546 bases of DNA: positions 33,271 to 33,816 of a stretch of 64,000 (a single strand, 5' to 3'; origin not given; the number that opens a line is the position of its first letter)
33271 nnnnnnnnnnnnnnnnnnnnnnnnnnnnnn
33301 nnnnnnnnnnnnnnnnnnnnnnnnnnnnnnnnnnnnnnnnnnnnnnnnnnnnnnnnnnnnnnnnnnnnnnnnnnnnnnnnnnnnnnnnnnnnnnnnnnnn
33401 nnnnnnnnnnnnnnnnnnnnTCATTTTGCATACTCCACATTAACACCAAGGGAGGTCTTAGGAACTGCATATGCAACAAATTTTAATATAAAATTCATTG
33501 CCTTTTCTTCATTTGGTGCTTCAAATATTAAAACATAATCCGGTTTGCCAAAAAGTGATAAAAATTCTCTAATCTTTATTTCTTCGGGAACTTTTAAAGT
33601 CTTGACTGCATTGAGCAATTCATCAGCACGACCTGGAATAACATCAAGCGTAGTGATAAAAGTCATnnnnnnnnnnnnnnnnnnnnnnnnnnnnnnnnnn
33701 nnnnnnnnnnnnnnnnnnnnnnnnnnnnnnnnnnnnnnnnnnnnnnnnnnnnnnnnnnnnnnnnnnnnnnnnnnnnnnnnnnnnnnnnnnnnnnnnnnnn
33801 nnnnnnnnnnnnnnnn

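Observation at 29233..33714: ThiC-family gene without TPP riboswitch, co-transcribed with a GYD protein, a multi-TM chemoreceptor and a sigma-54 response regulator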

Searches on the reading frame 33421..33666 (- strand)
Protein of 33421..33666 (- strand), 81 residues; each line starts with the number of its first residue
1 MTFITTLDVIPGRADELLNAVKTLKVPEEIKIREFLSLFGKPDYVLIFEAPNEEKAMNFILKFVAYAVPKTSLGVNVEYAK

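Call 3: search_protein_families(library=pfam, proteins=[window:33421-33666:-])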
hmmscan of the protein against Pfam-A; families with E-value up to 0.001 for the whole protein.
window:33421-33666:- (81 aa): 1 family
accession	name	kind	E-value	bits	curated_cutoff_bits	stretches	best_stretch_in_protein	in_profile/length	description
PF08734.17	GYD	-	4.7e-05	23.8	31.4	1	29-65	34-70/91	GYD domain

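Call 5: search_protein_families(library=ncbifam, proteins=[window:33421-33666:-], max_evalue=0.001)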
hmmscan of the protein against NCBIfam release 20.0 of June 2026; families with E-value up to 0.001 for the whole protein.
window:33421-33666:- (81 aa): 0 families

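Call 26: find_homologous_proteins(query=A1, max_evalue=0.001)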
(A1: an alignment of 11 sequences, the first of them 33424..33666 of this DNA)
Query A1 (11 sequences) (81 aa, profile of the alignment): 185 proteins with E <= 0.001 among 412 candidates; the best 120 are listed.
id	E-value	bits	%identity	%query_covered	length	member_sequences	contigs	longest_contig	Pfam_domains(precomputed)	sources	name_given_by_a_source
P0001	2.6e-42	160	100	100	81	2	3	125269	-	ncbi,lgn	ncbi:MAG: hypothetical protein ABIL69_02325 [candidate division WOR-3 bacterium]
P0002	3.4e-42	160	69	96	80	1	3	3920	-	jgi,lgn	-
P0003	4.2e-42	160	68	96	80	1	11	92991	-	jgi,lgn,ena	jgi:uncharacterized protein with GYD domain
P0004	4.3e-42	160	69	96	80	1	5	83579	-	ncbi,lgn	-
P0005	5.5e-42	159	71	96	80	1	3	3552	-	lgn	-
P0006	5.6e-42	159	96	100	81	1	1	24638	PF08734.18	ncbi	-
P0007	6.0e-42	159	93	100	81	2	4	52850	PF08734.18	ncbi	ncbi:MAG: hypothetical protein ABIL46_00165 [candidate division WOR-3 bacterium]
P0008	6.5e-42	159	71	96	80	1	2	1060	-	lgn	-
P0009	6.7e-42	159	72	96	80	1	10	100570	-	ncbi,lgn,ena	-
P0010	7.6e-42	159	71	96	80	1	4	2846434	-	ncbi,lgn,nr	ncbi:MAG: hypothetical protein JSV97_01495 [candidate division WOR-3 bacterium]|nr:MAG: hypothetical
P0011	8.2e-42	159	69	96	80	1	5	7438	-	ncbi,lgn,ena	-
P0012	9.2e-42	159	72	96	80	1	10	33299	-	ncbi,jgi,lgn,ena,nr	ncbi:hypothetical protein KAX97_05915 [candidate division WOR-3 bacterium]|jgi:uncharacterized prote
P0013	9.8e-42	159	69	96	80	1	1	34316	-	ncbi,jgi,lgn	-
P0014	1.1e-41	158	71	96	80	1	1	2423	-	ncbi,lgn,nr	ncbi:hypothetical protein KAT67_09600 [candidate division WOR-3 bacterium]|nr:hypothetical protein [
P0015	1.1e-41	158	93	100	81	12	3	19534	PF08734.18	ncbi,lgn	-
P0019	1.6e-41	158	71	96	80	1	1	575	PF08734.18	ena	-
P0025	1.9e-41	158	86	100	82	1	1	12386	PF08734.18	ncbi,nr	ncbi:MAG: GYD domain-containing protein [candidate division WOR-3 bacterium]|nr:GYD domain-containin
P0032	2.4e-41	157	69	96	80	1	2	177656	PF08734.18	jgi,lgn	-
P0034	2.5e-41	157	69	96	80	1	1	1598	PF08734.18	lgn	-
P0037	2.8e-41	157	91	100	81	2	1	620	PF08734.18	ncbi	-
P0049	6.2e-41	156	68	96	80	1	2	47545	PF08734.18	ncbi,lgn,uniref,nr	ncbi:MAG TPA: hypothetical protein ENI34_06310 [candidate division WOR-3 bacterium]|uniref:Uncharact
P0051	7.5e-41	156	68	96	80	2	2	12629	PF08734.18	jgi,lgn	-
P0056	9.5e-41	156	90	100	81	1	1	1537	PF08734.18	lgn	-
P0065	1.5e-40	155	90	100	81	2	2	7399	PF08734.18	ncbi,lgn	ncbi:MAG: hypothetical protein ABIL22_09000 [candidate division WOR-3 bacterium]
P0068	1.7e-40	155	69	96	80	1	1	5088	PF08734.18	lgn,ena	-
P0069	2.0e-40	154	76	99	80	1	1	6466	PF08734.18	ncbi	-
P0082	5.4e-40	153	67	96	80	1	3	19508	PF08734.18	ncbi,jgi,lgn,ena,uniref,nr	ncbi:hypothetical protein BXT86_05460 [candidate division WOR-3 bacterium 4484_100]|uniref:Transcrip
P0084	6.3e-40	153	88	96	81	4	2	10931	PF08734.18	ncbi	ncbi:MAG: hypothetical protein ACUVQ3_07055 [bacterium]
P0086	7.3e-40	153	74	100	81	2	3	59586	PF08734.18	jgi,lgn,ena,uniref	uniref:Lrp/AsnC family transcriptional regulator n=1 Tax=candidate division WOR-3 bacterium TaxID=20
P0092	2.0e-39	151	69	96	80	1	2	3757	PF08734.18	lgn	-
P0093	2.0e-39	151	65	96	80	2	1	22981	PF08734.18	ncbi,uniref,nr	ncbi:hypothetical protein A2Y85_05930 [candidate division WOR-3 bacterium RBG_13_43_14]|uniref:Trans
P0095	2.2e-39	151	85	100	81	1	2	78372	PF08734.18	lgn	-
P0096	2.2e-39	151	64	96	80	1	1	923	PF08734.18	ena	-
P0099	2.3e-39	151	65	95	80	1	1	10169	PF08734.18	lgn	-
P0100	2.9e-39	151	68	96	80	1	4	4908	PF08734.18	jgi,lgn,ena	jgi:uncharacterized protein with GYD domain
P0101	3.0e-39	151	65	96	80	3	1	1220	PF08734.18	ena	-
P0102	3.0e-39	151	69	96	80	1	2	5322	PF08734.18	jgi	jgi:uncharacterized protein with GYD domain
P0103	3.0e-39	151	65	96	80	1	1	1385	PF08734.18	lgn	-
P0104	3.0e-39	151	64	96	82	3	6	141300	PF08734.18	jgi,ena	-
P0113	5.2e-39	150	65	96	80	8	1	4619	PF08734.18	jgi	jgi:uncharacterized protein with GYD domain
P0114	5.3e-39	150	69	96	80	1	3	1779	PF08734.18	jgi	jgi:uncharacterized protein with GYD domain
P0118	7.4e-39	149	67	96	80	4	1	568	PF08734.18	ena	-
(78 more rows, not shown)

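Call 27: find_encoding_contigs(protein=P0010, flank=10000, max_places=3)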
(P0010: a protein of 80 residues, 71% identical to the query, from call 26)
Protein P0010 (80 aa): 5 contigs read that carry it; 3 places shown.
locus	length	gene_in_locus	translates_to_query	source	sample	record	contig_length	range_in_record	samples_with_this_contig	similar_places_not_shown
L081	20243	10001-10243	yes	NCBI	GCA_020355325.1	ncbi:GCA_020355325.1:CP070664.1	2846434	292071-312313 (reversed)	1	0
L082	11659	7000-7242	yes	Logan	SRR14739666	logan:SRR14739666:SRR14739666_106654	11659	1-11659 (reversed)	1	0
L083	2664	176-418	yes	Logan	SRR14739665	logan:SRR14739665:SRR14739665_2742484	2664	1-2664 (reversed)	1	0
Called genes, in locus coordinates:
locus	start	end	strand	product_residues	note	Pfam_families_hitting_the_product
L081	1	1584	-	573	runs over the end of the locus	PF00587:tRNA-synt_2b, PF04073:tRNA_edit, PF03129:HGTP_anticodon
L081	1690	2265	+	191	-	PF01068:DNA_ligase_A_M, PF09414:RNA_ligase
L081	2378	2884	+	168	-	-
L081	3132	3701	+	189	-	PF02887:PK_C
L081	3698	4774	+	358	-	PF04015:DUF362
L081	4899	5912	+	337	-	PF17792:ThiD2, PF02581:TMP-TENI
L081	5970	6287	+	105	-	PF02482:Ribosomal_S30AE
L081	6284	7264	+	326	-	PF02603:Hpr_kinase_N, PF07475:Hpr_kinase_C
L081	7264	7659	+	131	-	PF03610:EIIA-man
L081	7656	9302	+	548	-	PF00501:AMP-binding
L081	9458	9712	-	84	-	PF03144:GTP_EFTU_D2 (weak)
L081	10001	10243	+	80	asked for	-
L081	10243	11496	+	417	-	PF01964:ThiC_Rad_SAM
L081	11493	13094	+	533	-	PF04108:ATG17_like (faint), PF00672:HAMP (weak), PF00015:MCPsignal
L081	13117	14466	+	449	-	PF00072:Response_reg, PF00158:Sigma54_activat, PF14532:Sigma54_activ_2, PF07728:AAA_5 (weak), PF25601:AAA_lid_14, PF02954:HTH_8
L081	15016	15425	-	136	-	-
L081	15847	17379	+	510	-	PF01432:Peptidase_M3 (faint)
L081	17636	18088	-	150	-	PF03544:TonB_C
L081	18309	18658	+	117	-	PF03243:MerB (faint)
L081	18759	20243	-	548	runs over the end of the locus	PF13650:Asp_protease_2, PF13975:gag-asp_proteas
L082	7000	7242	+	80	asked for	-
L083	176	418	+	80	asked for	-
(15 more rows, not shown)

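Call 28: find_encoding_contigs(protein=P0104, flank=10000, max_places=3)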
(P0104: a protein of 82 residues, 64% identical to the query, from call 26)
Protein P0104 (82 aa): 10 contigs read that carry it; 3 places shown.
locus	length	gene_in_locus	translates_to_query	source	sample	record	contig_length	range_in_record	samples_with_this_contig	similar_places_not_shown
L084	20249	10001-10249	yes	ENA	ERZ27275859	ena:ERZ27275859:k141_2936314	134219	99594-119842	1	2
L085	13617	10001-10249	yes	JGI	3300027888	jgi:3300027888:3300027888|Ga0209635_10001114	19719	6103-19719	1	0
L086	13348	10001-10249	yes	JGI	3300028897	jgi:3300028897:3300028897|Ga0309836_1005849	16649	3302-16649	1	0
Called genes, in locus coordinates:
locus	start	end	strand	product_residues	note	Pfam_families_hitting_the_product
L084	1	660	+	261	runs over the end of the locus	PF13424:TPR_12 (faint), PF13431:TPR_17 (faint), PF21033:RMD1-3, PF13428:TPR_14 (faint), PF14559:TPR_19 (faint), PF16811:TAtT (faint)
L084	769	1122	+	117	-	PF05635:23S_rRNA_IVP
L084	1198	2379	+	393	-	PF00291:PALP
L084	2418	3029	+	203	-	PF01810:LysE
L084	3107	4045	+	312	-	PF01545:Cation_efflux, PF16916:ZT_dimer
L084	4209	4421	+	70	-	PF00313:CSD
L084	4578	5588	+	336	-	PF17792:ThiD2, PF02581:TMP-TENI, PF03060:NMO (weak)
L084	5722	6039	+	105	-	PF02482:Ribosomal_S30AE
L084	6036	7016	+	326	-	PF02603:Hpr_kinase_N, PF07475:Hpr_kinase_C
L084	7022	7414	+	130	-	PF03610:EIIA-man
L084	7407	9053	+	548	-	PF00501:AMP-binding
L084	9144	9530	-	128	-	PF05635:23S_rRNA_IVP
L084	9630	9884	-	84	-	-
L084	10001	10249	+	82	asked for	PF08734:GYD (weak)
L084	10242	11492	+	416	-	PF01964:ThiC_Rad_SAM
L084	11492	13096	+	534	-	PF00672:HAMP (weak), PF04108:ATG17_like (faint), PF00015:MCPsignal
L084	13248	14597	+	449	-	PF00072:Response_reg, PF00158:Sigma54_activat, PF14532:Sigma54_activ_2, PF07728:AAA_5 (faint), PF25601:AAA_lid_14, PF02954:HTH_8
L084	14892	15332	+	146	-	PF01899:MNHE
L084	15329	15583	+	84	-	PF04066:MrpF_PhaF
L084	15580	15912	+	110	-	PF03334:PhaG_MnhG_YufB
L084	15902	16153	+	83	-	PF13244:MbhD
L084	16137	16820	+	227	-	PF20501:MbhE, PF04039:MnhB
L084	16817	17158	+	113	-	PF00420:Oxidored_q2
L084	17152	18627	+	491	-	PF00662:Proton_antipo_N (weak), PF10125:NADHdeh_related (weak), PF00361:Proton_antipo_M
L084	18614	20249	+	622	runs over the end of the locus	PF00662:Proton_antipo_N (weak), PF00361:Proton_antipo_M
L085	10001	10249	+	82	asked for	PF08734:GYD (weak)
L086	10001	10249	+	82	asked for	PF08734:GYD (weak)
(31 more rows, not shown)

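Call 38: predict_structure(alignment_id=A2)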
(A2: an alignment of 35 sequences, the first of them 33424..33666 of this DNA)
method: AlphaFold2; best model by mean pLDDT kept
length: 81 residues; sequences in the alignment: 35
mean_pLDDT: 92.7   pTM: 0.79
mean pLDDT of the five models: 92.7, 92.1, 90.7, 87.2, 84.2
residues with pLDDT >= 90: 68; 70-90: 10; 50-70: 3; < 50: 0
segments of 3 or more residues with pLDDT < 50: none
pLDDT, mean of each block of 10 residues (from residue 1): 96 94 94 93 94 97 96 82 51
secondary structure, 60 per line:
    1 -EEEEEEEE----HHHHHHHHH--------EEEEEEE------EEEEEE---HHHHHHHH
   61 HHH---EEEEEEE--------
elements in order: E2-9 H14-22 E31-37 E44-49 H53-63 E67-73

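Call 42: fold_search(model_id=the predicted structure, library=pdb)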
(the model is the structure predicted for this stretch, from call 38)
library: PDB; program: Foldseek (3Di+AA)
matches with E <= 10: 1349; with E <= 0.001: 4
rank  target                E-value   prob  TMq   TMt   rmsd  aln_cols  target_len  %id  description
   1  3zo7_D                3.9e-04  1.00  0.65  0.58   4.7        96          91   11  Crystal structure of ClcFE27A with substrate (released 2013-03-06)
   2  3znu_A                6.3e-04  1.00  0.71  0.62   4.3        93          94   13  Crystal structure of ClcF in crystal form 2 (released 2013-02-27)
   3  3zo7_E                6.3e-04  1.00  0.71  0.66   3.7        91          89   15  Crystal structure of ClcFE27A with substrate (released 2013-03-06)
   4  2zbc_A                8.3e-04  1.00  0.65  0.65   2.9        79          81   20  Crystal structure of STS042, a stand-alone RAM module protein, from hyperthermophilic archaeon Sulfolobus tokodaii str (released 2008-03-11)
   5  3znj_3                1.1e-03  1.00  0.72  0.64   3.9        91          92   18  Crystal structure of unliganded ClcF from R.opacus 1CP in crystal form 1. (released 2013-03-06)
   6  2e1c_MODEL_1_A        1.2e-03  1.00  0.68  0.41   3.1        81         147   23  Structure of Putative HTH-type transcriptional regulator PH1519/DNA Complex (released 2007-12-04)
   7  3znu_I                1.2e-03  1.00  0.71  0.64   4.3        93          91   13  Crystal structure of ClcF in crystal form 2 (released 2013-02-27)
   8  3znu_H                1.4e-03  1.00  0.70  0.62   4.4        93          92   15  Crystal structure of ClcF in crystal form 2 (released 2013-02-27)
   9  3zo7_A                1.4e-03  1.00  0.69  0.62   4.2        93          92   14  Crystal structure of ClcFE27A with substrate (released 2013-03-06)
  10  4fpi_A                1.5e-03  1.00  0.70  0.62   3.8        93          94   14  Crystal Structure of 5-chloromuconolactone isomerase from Rhodococcus opacus 1CP (released 2013-04-24)
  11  9w4w                  2.2e-03  1.00  0.68  0.40   3.0        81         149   17  Structure of transcription factor in complex with L-Ile (released 2026-03-25)
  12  3zo7_B                2.2e-03  1.00  0.65  0.57   4.7        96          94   11  Crystal structure of ClcFE27A with substrate (released 2013-03-06)
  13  2eg1                  2.2e-03  0.97  0.40  0.36   5.8        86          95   15  The crystal structure of PII protein (released 2008-03-04)
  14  4cnz_A                3.0e-03  0.92  0.38  0.33   6.9        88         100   11  Structure of PII signaling protein GlnZ from Azospirillum brasilense in complex with adenosine diphosphate (released 2014-05-28)
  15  2znz_C                3.2e-03  1.00  0.60  0.37   5.0        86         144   23  Crystal structure of FFRP (released 2009-03-17)
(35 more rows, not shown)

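Call 81: search_solved_structures(query=A2, max_evalue=10)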
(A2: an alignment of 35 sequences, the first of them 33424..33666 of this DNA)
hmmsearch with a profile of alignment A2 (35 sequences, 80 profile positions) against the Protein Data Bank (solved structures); distinct sequences matched with E-value up to 10: 4.
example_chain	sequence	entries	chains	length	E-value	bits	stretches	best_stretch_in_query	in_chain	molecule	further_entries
5nvk_B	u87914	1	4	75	0.086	16.2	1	11-68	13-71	GRB10-interacting GYF protein 1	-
1qwg_A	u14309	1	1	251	0.18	15.1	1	46-65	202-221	(2R)-phospho-3-sulfolactate synthase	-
24fo_A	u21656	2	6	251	0.18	15.1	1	46-65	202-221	Phosphosulfolactate synthase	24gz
9cm1_0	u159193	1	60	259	0.19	15.1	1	46-65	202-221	Phosphosulfolactate synthase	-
